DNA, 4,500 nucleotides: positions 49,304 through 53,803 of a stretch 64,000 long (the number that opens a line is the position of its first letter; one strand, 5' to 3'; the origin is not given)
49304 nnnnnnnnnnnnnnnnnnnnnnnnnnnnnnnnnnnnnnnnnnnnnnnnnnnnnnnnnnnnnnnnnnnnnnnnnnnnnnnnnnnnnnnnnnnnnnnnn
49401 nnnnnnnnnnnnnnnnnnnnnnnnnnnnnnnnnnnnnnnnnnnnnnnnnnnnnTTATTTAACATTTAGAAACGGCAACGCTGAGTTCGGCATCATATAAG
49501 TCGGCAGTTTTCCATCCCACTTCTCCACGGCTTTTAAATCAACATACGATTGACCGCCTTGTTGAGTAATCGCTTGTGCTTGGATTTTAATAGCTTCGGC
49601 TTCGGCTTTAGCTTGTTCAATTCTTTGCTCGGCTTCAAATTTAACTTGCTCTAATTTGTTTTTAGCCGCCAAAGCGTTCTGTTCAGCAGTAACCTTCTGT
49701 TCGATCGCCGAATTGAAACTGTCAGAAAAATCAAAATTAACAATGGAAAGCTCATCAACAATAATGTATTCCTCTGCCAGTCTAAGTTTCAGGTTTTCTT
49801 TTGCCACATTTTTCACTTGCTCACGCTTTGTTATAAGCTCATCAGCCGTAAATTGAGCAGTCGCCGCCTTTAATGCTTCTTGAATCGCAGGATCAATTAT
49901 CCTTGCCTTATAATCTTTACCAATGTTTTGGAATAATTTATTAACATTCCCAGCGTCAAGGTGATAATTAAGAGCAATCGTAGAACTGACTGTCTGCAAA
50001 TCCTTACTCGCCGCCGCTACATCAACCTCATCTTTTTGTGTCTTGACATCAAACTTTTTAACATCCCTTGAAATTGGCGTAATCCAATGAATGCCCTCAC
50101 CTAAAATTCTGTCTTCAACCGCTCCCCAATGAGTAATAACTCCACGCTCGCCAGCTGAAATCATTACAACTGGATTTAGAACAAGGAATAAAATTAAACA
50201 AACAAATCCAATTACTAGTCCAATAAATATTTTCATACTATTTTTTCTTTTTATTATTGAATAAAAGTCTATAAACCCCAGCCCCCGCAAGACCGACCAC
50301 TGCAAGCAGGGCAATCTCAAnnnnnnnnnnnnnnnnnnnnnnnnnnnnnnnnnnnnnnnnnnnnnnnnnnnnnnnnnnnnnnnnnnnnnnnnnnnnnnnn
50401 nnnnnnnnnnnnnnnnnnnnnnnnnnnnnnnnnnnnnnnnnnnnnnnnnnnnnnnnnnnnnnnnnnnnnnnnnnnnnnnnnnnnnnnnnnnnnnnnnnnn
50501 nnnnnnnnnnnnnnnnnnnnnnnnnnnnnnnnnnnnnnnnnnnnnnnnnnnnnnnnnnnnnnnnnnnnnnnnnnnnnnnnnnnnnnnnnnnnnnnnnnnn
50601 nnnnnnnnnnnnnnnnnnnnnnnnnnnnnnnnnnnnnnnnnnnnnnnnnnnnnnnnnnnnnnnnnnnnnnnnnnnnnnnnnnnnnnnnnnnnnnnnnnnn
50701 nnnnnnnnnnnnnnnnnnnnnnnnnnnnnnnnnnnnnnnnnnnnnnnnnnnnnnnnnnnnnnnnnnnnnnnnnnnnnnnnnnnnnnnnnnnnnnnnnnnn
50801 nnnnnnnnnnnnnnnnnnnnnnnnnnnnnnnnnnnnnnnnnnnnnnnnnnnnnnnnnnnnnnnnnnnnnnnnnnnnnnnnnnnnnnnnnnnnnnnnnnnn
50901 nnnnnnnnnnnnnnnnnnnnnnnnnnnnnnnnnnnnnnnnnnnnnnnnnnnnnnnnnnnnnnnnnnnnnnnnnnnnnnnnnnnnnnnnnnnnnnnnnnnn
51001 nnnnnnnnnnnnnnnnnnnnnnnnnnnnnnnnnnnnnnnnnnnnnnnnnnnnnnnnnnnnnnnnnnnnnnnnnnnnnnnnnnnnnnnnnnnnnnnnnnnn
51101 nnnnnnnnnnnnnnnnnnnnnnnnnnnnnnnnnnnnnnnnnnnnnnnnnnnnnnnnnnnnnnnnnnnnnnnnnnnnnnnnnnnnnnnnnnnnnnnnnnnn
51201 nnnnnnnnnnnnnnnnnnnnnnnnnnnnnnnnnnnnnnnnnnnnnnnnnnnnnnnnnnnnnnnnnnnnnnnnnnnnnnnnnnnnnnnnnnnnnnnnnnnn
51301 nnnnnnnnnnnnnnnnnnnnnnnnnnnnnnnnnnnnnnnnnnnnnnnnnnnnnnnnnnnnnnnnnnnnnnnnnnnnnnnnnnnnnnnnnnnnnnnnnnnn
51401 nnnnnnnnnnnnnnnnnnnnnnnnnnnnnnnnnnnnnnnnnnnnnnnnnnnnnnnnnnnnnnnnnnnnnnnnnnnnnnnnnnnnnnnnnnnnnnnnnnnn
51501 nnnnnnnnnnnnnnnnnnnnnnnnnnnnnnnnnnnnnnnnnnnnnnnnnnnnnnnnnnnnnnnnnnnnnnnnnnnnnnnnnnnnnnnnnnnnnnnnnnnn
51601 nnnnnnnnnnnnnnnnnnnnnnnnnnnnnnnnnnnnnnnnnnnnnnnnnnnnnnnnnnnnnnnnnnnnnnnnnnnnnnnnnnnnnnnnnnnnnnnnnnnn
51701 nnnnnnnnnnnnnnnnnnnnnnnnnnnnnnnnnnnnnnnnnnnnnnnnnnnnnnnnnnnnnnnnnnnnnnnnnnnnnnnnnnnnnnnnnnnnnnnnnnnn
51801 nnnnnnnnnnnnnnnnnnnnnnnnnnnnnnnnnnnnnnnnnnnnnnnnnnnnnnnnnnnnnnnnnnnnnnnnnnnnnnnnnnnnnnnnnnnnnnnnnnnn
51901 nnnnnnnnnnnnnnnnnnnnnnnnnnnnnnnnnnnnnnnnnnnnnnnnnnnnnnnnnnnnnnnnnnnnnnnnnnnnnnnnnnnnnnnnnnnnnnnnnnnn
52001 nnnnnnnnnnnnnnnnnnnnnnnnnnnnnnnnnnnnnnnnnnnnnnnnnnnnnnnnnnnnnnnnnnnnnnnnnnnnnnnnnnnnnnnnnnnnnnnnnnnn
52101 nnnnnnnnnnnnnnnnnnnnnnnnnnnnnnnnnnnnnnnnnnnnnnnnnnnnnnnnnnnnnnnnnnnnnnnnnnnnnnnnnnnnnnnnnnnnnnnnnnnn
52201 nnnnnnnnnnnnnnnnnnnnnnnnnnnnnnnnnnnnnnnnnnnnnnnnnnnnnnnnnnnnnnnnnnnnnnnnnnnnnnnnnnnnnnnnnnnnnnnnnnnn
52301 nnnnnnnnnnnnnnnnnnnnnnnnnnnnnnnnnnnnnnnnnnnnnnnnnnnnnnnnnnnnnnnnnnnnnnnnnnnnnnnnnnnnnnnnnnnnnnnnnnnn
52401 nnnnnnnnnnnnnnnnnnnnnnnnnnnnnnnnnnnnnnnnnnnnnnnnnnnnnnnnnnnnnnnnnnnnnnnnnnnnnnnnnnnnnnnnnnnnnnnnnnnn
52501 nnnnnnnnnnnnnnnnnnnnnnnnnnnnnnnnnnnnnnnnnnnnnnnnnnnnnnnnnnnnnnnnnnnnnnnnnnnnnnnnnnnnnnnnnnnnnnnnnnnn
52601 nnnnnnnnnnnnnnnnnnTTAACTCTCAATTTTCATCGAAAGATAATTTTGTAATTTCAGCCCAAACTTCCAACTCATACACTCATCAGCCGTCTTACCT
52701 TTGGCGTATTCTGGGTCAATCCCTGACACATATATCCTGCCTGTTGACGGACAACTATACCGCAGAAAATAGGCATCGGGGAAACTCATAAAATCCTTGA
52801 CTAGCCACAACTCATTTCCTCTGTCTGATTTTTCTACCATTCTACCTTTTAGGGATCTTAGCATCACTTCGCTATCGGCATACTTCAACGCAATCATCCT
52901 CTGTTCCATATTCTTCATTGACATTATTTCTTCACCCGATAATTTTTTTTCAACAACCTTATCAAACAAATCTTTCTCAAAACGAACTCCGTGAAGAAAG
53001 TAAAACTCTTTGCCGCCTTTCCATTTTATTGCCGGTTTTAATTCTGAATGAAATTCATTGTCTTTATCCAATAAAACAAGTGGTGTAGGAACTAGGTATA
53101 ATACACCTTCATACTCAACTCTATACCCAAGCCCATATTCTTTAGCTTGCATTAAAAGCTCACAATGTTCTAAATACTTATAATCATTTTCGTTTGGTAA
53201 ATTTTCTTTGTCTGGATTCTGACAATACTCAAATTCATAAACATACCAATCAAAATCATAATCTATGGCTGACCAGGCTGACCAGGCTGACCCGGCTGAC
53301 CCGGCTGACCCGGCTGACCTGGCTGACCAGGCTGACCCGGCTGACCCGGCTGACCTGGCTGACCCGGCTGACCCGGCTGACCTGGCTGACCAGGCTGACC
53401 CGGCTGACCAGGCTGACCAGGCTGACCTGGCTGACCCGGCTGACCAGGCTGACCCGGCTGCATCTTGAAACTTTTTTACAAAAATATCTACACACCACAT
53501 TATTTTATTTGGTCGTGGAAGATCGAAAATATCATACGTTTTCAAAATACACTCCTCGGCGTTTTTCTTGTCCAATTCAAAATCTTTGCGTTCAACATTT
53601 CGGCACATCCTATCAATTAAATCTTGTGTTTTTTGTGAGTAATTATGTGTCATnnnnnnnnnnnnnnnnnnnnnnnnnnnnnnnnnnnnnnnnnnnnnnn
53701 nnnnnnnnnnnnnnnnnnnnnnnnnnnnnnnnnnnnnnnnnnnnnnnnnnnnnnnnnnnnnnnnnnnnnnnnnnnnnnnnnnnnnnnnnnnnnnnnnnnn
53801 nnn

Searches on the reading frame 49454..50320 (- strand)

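Call 42: search_protein_families(library=pfam, proteins=[window:49454-50320:-])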
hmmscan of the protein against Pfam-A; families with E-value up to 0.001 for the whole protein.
window:49454-50320:- (288 aa): 1 family
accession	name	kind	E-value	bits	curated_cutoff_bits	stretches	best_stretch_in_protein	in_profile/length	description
PF01145.31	Band_7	-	1e-31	110.8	23.6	1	53-241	2-176/176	SPFH domain / Band 7 family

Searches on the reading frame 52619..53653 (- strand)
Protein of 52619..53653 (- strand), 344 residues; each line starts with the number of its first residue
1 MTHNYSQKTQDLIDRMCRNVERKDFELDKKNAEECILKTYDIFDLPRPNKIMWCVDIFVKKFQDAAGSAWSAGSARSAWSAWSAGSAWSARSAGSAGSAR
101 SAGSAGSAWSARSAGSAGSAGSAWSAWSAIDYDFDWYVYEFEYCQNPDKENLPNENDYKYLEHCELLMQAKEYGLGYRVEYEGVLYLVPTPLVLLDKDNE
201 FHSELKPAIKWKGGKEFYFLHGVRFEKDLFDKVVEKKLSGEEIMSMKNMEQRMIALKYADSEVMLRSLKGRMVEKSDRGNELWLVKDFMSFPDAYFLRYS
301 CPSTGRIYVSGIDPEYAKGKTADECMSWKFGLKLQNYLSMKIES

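Call 42: search_protein_families(library=pfam, proteins=[window:52619-53653:-])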
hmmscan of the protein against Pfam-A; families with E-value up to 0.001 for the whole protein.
window:52619-53653:- (344 aa): 1 family
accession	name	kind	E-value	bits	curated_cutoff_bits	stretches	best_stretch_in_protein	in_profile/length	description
PF20530.3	DUF6745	-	0.00017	21.4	27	1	180-339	44-202/206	Domain of unknown function (DUF6745)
